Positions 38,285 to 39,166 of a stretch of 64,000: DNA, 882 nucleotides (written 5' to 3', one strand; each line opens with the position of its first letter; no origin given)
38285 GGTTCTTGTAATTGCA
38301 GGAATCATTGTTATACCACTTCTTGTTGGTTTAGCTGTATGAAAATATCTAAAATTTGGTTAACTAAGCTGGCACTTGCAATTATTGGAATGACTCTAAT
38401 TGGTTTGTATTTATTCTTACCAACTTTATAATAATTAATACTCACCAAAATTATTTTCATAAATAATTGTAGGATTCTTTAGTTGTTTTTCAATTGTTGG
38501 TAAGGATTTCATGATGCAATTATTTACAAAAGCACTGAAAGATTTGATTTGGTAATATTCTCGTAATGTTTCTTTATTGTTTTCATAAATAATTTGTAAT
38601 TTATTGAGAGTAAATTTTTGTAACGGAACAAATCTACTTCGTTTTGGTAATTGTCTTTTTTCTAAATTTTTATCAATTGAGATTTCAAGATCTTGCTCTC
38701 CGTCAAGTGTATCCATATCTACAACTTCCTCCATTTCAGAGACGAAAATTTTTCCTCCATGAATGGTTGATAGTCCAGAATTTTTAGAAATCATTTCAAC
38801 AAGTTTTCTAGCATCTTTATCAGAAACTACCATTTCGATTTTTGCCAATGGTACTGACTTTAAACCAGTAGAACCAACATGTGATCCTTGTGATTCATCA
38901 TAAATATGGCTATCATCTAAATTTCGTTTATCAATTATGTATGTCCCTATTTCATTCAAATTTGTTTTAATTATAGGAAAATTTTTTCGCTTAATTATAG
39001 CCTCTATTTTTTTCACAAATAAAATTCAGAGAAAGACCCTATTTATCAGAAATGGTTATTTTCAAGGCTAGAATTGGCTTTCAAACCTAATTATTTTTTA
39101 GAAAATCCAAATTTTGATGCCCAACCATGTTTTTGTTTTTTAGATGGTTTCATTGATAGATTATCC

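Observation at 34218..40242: Candidate undescribed ammonium/nitrogen-sensing module built around Amt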

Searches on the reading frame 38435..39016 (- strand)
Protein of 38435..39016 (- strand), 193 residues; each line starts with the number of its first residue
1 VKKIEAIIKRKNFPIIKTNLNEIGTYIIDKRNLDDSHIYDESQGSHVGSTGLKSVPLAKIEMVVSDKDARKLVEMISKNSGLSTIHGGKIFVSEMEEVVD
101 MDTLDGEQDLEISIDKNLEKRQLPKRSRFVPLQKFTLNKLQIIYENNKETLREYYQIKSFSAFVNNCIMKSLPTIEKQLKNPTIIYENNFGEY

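Call 3: search_protein_families(library=pfam, proteins=[window:38435-39016:-], max_evalue=0.1)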
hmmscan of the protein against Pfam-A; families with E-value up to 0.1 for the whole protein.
window:38435-39016:- (193 aa): 1 family
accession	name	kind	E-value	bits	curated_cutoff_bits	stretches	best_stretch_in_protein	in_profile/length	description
PF00543.27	P-II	-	7.1e-10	39.6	25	1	44-100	40-97/102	Nitrogen regulatory protein P-II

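Call 6: search_protein_families(library=ncbifam, proteins=[window:38435-39016:-], max_evalue=0.01)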
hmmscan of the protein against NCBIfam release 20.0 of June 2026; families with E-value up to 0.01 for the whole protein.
window:38435-39016:- (193 aa): 2 families
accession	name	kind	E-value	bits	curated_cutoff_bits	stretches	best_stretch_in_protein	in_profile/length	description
NF008111.0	PRK10858.1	equivalog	7.3e-06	26.4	202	1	1-109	1-108/112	nitrogen regulatory protein P-II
NF007946.0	PRK10665.1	equivalog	0.0001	23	181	1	53-105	54-106/112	P-II family nitrogen regulator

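Call 20: find_homologous_proteins(query=window:38435-39016:-)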
Query window:38435-39016:- (193 aa): 1029 proteins with E <= 0.001 among 1110 candidates; the best 120 are listed.
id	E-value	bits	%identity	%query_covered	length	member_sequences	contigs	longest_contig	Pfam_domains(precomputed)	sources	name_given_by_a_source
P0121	5.5e-119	412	100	100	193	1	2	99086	PF00543.28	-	-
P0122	1.0e-106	373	99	90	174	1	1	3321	PF00543.28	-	-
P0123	2.0e-101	355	86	100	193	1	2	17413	PF00543.28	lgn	-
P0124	3.8e-101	354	86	100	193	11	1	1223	PF00543.28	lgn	-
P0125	5.0e-101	354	84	99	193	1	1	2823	PF00543.28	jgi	-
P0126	7.4e-101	353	84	100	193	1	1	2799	PF00543.28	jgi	-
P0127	8.9e-101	353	84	100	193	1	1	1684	PF00543.28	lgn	-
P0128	9.1e-101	353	86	100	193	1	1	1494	PF00543.28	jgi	-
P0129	1.0e-100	353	85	100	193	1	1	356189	PF00543.28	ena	-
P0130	1.1e-100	353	83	100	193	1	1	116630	PF00543.28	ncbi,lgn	-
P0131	1.3e-100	353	84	99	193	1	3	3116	PF00543.28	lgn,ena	-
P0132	2.2e-100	352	84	99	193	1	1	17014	PF00543.28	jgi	-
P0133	2.2e-100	352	84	99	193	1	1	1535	PF00543.28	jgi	-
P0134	2.5e-100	352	84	100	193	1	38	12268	PF00543.28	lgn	-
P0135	2.9e-100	351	84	100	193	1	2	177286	PF00543.28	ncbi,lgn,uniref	ncbi:P-II family nitrogen regulator [Nitrosopumilus sp.]|uniref:P-II family nitrogen regulator n=1 T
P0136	4.5e-100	351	84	100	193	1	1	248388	PF00543.28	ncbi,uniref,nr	ncbi:P-II family nitrogen regulator [Nitrosopumilus sp.]|uniref:P-II family nitrogen regulator n=1 T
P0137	4.7e-100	351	86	100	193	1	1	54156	PF00543.28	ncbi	ncbi:MAG: P-II family nitrogen regulator [Candidatus Nitrosopumilus sp. bin_7KS]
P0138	5.4e-100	351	83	99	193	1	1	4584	PF00543.28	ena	-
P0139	5.6e-100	351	85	100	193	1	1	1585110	PF00543.28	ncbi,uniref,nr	ncbi:transcriptional regulator [Nitrosopumilus oxyclinae]|uniref:Transcriptional regulator n=1 Tax=N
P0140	9.5e-100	350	83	99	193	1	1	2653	PF00543.28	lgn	-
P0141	1.3e-99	349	83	100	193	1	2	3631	PF00543.28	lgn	-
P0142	1.6e-99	349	84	100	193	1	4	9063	PF00543.28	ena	-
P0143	1.9e-99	349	85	100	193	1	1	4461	PF00543.28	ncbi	-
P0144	2.0e-99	349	82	99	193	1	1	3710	PF00543.28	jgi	-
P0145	3.1e-99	348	85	100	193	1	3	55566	PF00543.28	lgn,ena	-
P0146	4.7e-99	348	85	100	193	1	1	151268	PF00543.28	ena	-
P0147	7.4e-99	347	84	100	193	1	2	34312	PF00543.28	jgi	-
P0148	8.1e-99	347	83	100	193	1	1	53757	PF00543.28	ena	-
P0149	9.0e-99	347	81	100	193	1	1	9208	PF00543.28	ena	-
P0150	9.7e-99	347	85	100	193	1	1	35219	PF00543.28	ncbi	-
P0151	1.1e-98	346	84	100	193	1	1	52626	PF00543.28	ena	-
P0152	1.2e-98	346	84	100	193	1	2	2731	PF00543.28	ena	-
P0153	1.4e-98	346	83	100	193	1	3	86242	PF00543.28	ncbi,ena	ncbi:MAG: P-II family nitrogen regulator [Nitrosopumilus sp.]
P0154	2.0e-98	345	83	100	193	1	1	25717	PF00543.28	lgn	-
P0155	2.4e-98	345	83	100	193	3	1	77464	PF00543.28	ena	-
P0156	2.4e-98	345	83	100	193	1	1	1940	PF00543.28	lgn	-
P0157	3.2e-98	345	84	100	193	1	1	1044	PF00543.28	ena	-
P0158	3.3e-98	345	82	100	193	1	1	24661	PF00543.28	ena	-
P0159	3.3e-98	345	83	100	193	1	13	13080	PF00543.28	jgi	jgi:nitrogen regulatory protein P-II 1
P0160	3.4e-98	345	83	100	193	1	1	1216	PF00543.28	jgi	jgi:nitrogen regulatory protein P-II 1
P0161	4.5e-98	344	82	100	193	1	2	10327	PF00543.28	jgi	-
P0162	5.3e-98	344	83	100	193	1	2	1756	PF00543.28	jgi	-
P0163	5.4e-98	344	82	100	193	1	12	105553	PF00543.28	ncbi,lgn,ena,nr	ncbi:MAG: transcriptional regulator [Nitrosopumilales archaeon CG_4_9_14_0_2_um_filter_34_16]|nr:MAG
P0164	5.4e-98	344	82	100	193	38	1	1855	PF00543.28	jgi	-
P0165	5.4e-98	344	82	100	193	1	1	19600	PF00543.28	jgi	jgi:nitrogen regulatory protein P-II 1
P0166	6.0e-98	344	82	100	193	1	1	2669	PF00543.28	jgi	jgi:nitrogen regulatory protein P-II 1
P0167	6.6e-98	344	83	100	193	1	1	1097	PF00543.28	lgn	-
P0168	6.7e-98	344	83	100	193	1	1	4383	PF00543.28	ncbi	-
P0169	7.0e-98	344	83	100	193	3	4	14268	PF00543.28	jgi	jgi:nitrogen regulatory protein P-II 1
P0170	7.1e-98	344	82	100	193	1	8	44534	PF00543.28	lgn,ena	-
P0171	7.3e-98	344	82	100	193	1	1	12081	PF00543.28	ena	-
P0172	8.8e-98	343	82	100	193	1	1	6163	PF00543.28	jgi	jgi:nitrogen regulatory protein P-II 1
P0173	9.6e-98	343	84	100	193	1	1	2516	PF00543.28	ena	-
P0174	9.9e-98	343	82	100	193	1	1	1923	PF00543.28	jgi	-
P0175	1.1e-97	343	83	100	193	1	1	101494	PF00543.28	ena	-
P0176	1.1e-97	343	81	100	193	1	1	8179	PF00543.28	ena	-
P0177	1.3e-97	343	82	100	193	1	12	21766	PF00543.28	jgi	-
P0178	1.6e-97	343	82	100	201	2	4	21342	PF00543.28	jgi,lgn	jgi:nitrogen regulatory protein P-II 1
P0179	1.6e-97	343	83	100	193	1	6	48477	PF00543.28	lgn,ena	-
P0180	1.7e-97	343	83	100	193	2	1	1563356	PF00543.28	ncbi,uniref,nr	ncbi:transcriptional regulator [Nitrosopumilus cobalaminigenes]|uniref:Transcriptional regulator n=1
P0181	1.7e-97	342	81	100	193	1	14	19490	PF00543.28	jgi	jgi:nitrogen regulatory protein P-II 1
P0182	1.8e-97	342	83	100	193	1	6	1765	PF00543.28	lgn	-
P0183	2.1e-97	342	82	100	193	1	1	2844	PF00543.28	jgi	jgi:nitrogen regulatory protein P-II 1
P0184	2.1e-97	342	82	100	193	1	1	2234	PF00543.28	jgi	jgi:nitrogen regulatory protein P-II 1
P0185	2.2e-97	342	82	100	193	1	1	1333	PF00543.28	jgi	-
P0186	2.3e-97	342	83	100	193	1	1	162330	PF00543.28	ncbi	-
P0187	2.4e-97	342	81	100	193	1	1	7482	PF00543.28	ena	-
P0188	2.9e-97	342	81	100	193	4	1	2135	PF00543.28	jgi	-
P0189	3.7e-97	341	83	100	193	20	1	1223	PF00543.28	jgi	jgi:nitrogen regulatory protein P-II 1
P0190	5.3e-97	341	82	100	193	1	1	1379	PF00543.28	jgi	-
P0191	5.3e-97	341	82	100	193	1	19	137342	PF00543.28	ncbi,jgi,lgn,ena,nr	ncbi:MAG: transcriptional regulator [Nitrosopumilus sp.]|nr:transcriptional regulator [Nitrosopumilu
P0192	5.8e-97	341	84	100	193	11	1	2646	PF00543.28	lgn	-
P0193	6.0e-97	341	82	100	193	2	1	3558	PF00543.28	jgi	-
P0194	6.4e-97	341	82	100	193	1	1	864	PF00543.28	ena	-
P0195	9.1e-97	340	82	100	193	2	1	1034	PF00543.28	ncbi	-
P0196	9.3e-97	340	82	100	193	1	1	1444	PF00543.28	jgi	-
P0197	1.1e-96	340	83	100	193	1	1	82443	PF00543.28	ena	-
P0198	1.1e-96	340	82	100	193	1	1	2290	PF00543.28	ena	-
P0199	1.2e-96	340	82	100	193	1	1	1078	PF00543.28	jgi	jgi:nitrogen regulatory protein P-II 1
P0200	1.2e-96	340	81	100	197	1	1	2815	PF00543.28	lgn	-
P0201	1.2e-96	340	82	100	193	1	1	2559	PF00543.28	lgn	-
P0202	1.4e-96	340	82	100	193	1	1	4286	PF00543.28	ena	-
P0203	1.4e-96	340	83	100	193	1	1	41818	PF00543.28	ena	-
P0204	1.8e-96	339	82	100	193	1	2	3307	PF00543.28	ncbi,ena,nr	ncbi:MAG: transcriptional regulator [Nitrosopumilus sp.]|nr:transcriptional regulator [Nitrosopumilu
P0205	2.0e-96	339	82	100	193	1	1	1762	PF00543.28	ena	-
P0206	2.5e-96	339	82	100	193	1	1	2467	PF00543.28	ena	-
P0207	2.9e-96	338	81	100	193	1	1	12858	PF00543.28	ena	-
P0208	3.2e-96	338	82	100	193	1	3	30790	PF00543.28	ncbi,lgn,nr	ncbi:MAG: transcriptional regulator [Nitrosopumilus sp.]|nr:transcriptional regulator [Nitrosopumilu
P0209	3.4e-96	338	81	100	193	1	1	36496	PF00543.28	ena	-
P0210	3.8e-96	338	82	100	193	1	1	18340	PF00543.28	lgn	-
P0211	3.9e-96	338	81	100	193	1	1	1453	PF00543.28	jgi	jgi:nitrogen regulatory protein P-II 1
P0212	4.2e-96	338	81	100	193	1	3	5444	PF00543.28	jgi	-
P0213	4.5e-96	338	80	100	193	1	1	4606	PF00543.28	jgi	-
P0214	4.6e-96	338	81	100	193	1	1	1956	PF00543.28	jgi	jgi:nitrogen regulatory protein P-II 1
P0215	4.8e-96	338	81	100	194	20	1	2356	PF00543.28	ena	-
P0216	4.8e-96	338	84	97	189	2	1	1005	PF00543.28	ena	-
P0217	5.0e-96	338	82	100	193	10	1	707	PF00543.28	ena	-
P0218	5.5e-96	338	79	100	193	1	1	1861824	PF00543.28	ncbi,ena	-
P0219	6.1e-96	337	82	100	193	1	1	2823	PF00543.28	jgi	-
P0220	6.3e-96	337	82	100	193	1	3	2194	PF00543.28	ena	-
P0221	6.5e-96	337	82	100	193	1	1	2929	PF00543.28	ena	-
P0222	7.6e-96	337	80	100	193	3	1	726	PF00543.28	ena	-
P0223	7.8e-96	337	82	100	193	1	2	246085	PF00543.28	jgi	-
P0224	8.2e-96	337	81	100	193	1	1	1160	PF00543.28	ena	-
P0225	8.5e-96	337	82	100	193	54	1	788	PF00543.28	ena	-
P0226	8.5e-96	337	82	100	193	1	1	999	PF00543.28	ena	-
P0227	8.6e-96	337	82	100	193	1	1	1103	PF00543.28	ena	-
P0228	8.8e-96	337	81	100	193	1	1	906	PF00543.28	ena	-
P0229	9.2e-96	337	80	100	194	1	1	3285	PF00543.28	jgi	jgi:nitrogen regulatory protein P-II 1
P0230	9.2e-96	337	81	100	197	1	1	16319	PF00543.28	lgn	-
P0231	9.3e-96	337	82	100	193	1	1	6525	PF00543.28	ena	-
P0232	1.0e-95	337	83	100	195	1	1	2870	PF00543.28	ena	-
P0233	1.0e-95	337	81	100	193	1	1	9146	PF00543.28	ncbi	-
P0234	1.0e-95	337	81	100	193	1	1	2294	PF00543.28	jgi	-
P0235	1.0e-95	337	82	100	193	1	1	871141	PF00543.28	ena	-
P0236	1.1e-95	337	82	100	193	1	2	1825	PF00543.28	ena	-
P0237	1.1e-95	337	83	100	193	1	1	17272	PF00543.28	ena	-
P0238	1.2e-95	336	81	100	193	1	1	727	PF00543.28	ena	-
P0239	1.4e-95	336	81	100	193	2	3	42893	PF00543.28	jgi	-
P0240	1.4e-95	336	82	100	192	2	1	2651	PF00543.28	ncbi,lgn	-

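Call 38: find_related_loci(query=A3, collection=metagenome_contigs, flank=10000)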
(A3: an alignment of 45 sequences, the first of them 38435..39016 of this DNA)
Query A3 (193 aa) in metagenome_contigs; peptide patterns used: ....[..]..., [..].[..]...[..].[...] (x = any residue, [..] = any of these).
476 stretches matched a pattern; 282 encode a relative of the query (tblastn E <= 1e-3); the best 80 are kept; 80 distinct loci.
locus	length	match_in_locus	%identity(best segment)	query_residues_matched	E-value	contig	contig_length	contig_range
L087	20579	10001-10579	85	1-193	2e-108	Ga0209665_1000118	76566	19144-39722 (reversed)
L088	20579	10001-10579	84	1-193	5e-107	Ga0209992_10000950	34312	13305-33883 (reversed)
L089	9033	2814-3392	85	1-193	7e-107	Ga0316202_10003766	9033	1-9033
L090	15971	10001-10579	84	1-193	1e-106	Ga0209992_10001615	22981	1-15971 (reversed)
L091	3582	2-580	83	1-193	3e-107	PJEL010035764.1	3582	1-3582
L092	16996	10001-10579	82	1-193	3e-105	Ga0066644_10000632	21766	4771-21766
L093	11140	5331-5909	83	1-193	2e-105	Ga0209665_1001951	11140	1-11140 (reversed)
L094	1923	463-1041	82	1-193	1e-111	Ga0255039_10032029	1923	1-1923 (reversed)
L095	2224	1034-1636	81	1-193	2e-110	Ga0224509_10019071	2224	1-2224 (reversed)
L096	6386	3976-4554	82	1-193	4e-105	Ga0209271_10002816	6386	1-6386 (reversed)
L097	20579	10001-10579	82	1-193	8e-105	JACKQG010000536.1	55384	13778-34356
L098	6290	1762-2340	82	1-193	2e-104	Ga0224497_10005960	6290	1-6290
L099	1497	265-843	83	1-193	6e-112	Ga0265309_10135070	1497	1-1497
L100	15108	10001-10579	81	1-193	9e-104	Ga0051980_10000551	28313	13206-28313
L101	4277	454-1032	81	1-193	2e-104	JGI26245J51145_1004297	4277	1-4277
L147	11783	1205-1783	77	1-193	5e-99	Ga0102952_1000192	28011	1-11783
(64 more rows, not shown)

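Call 39: predict_structure(alignment_id=A3)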
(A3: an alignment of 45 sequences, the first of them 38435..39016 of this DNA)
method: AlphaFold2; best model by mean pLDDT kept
length: 193 residues; sequences in the alignment: 45
mean_pLDDT: 69.2   pTM: 0.44
mean pLDDT of the five models: 69.2, 69.0, 67.6, 66.8, 63.5
residues with pLDDT >= 90: 19; 70-90: 92; 50-70: 38; < 50: 44
segments of 3 or more residues with pLDDT < 50: 103-130, 181-193
pLDDT, mean of each block of 10 residues (from residue 1): 90 91 87 78 58 83 89 89 66 69 44 35 42 72 85 81 73 52 40 37
secondary structure, 60 per line:
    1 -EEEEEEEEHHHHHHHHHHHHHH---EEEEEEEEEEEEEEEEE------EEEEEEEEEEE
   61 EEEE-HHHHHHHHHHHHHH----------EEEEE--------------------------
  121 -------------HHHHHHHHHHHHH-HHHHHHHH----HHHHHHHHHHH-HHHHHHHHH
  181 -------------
elements in order: E2-9 H10-23 E27-43 E50-64 H66-79 E90-94 H134-146 H148-155 H160-170 H172-180

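Call 44: fold_search(model_id=the predicted structure, library=pdb)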
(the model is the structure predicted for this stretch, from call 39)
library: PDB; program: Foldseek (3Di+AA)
matches with E <= 10: 1565; with E <= 0.001: 178
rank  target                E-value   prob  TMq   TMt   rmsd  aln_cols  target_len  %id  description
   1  1qy7_A                1.2e-06  1.00  0.36  0.57   5.5       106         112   24  The structure of the PII protein from the cyanobacteria Synechococcus sp. PCC 7942 (released 2003-09-23)
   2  3ncq_C                1.2e-06  1.00  0.34  0.54   9.3       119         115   29  GlnK2 from Archaeoglobus fulgidus, ATP complex (released 2010-07-28)
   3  6yc6_B                1.4e-06  1.00  0.37  0.63   7.9       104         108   24  Structure of C. glutamicum GlnK (released 2021-03-24)
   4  4co5                  1.4e-06  1.00  0.33  0.57   7.3        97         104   29  Structure of PII signaling protein GlnZ from Azospirillum brasilense in complex with tartrate (released 2014-05-28)
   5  6yc7_D                1.5e-06  1.00  0.34  0.62   7.4       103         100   24  Structure of adenylylated C. glutamicum GlnK (released 2021-03-24)
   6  7p52                  1.5e-06  1.00  0.34  0.56   6.1       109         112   28  GlnK1 from Methanocaldococcus jannaschii with Mg-ATP and 2-oxoglutarate at a resolution of 1.2 A (released 2021-10-06)
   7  3n5b_A                1.5e-06  1.00  0.34  0.54   6.6       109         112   28  The complex of PII and PipX from Anabaena (released 2010-09-01)
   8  7p4v                  1.5e-06  1.00  0.34  0.54   7.4       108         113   30  GlnK1 from Methanothermococcus thermolithotrophicus with dADP at a resolution of 1.94 A (released 2021-10-06)
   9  6yc6_C                1.7e-06  1.00  0.33  0.58   8.3       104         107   24  Structure of C. glutamicum GlnK (released 2021-03-24)
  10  3ncr_A                1.7e-06  1.00  0.34  0.55   6.6       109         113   29  GlnK2 from Archaeoglubus fulgidus, ADP complex (released 2010-07-28)
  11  3ncr_C                2.0e-06  1.00  0.32  0.51  10.2       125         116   30  GlnK2 from Archaeoglubus fulgidus, ADP complex (released 2010-07-28)
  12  4co3_A                2.4e-06  1.00  0.37  0.64   8.0       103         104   25  Structure of PII signaling protein GlnZ from Azospirillum brasilense in complex with adenosine triphosphate (released 2014-05-28)
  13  2j9d_F                2.6e-06  1.00  0.33  0.53   6.1       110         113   26  Structure of GlnK1 with bound effectors indicates regulatory mechanism for ammonia uptake (released 2007-01-16)
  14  2j9d_C                3.1e-06  1.00  0.35  0.54   6.3       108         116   28  Structure of GlnK1 with bound effectors indicates regulatory mechanism for ammonia uptake (released 2007-01-16)
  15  2xg8_C                3.1e-06  1.00  0.34  0.54   6.9       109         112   27  Structural basis of gene regulation by protein PII: The crystal complex of PII and PipX from Synechococcus elongatus P (released 2010-08-18)
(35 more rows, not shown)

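Call 78: fold_search(model_id=the predicted structure, library=viral)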
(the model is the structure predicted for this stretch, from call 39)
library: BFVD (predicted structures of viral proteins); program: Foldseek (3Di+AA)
matches with E <= 10: 771; with E <= 0.001: 1
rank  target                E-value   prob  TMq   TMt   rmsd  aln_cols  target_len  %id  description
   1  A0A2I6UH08            9.5e-04  0.97  0.26  0.23  14.6       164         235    9  Uncharacterized protein [Salinibacter phage M31CR41-2]
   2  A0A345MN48            3.2e-03  0.92  0.27  0.22  22.6       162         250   17  (no name in the UniProt tables at hand)
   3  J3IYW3                3.4e-03  1.00  0.29  0.36   6.2       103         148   12  (no name in the UniProt tables at hand)
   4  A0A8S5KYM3            3.4e-03  0.89  0.25  0.32  20.6       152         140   10  Uncharacterized protein [ssRNA phage Gephyllon.3_17]
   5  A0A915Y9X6            3.9e-03  0.91  0.26  0.25  19.0       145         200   16  (no name in the UniProt tables at hand)
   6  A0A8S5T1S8            5.4e-03  0.82  0.28  0.29  20.4       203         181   15  Uncharacterized protein [Myoviridae sp. ctWb16]
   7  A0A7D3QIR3            5.7e-03  0.54  0.22  0.09  21.4       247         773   10  Nonstructural protein [Parvoviridae sp.]
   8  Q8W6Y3                6.9e-03  0.98  0.28  0.46   6.3       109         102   10  Uncharacterized protein [Synechococcus phage P60]
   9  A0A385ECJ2            6.9e-03  0.80  0.24  0.29  19.1       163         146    8  Uncharacterized protein [Caulobacter phage CcrBL10]
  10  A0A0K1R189            7.9e-03  0.93  0.22  0.22   9.6       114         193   13  Nuclear protein UL3 [Testudinid alphaherpesvirus 3]
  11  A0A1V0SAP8            8.4e-03  0.30  0.17  0.18  12.1       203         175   10  Uncharacterized protein [Catovirus CTV1]
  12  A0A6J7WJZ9            9.0e-03  0.87  0.28  0.28  17.9       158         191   15  Uncharacterized protein [uncultured Caudovirales phage]
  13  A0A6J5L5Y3            9.0e-03  0.44  0.22  0.23  21.8       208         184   11  Uncharacterized protein [uncultured Caudovirales phage]
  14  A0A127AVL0            1.1e-02  0.90  0.24  0.36   7.2        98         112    9  Uncharacterized protein [Xanthomonas phage f30-Xaj]
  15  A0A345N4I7            1.3e-02  0.69  0.26  0.23  18.3       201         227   10  (no name in the UniProt tables at hand)
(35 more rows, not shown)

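Call 96: search_protein_families(library=pfam, proteins=[L147:5552-5869:-, L147:5972-6358:+], max_evalue=0.001)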
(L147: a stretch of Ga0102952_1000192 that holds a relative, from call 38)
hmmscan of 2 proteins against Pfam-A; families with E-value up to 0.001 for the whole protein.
L147:5552-5869:- (105 aa): 1 family
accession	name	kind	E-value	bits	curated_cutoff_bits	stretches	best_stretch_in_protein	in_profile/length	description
PF00543.27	P-II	-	2.2e-17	63.7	25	1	1-101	1-101/102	Nitrogen regulatory protein P-II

L147:5972-6358:+ (128 aa): 1 family
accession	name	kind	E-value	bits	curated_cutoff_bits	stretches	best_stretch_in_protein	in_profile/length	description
PF20364.3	DUF6659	-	2.9e-08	34.4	27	1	6-110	6-108/131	Family of unknown function (DUF6659)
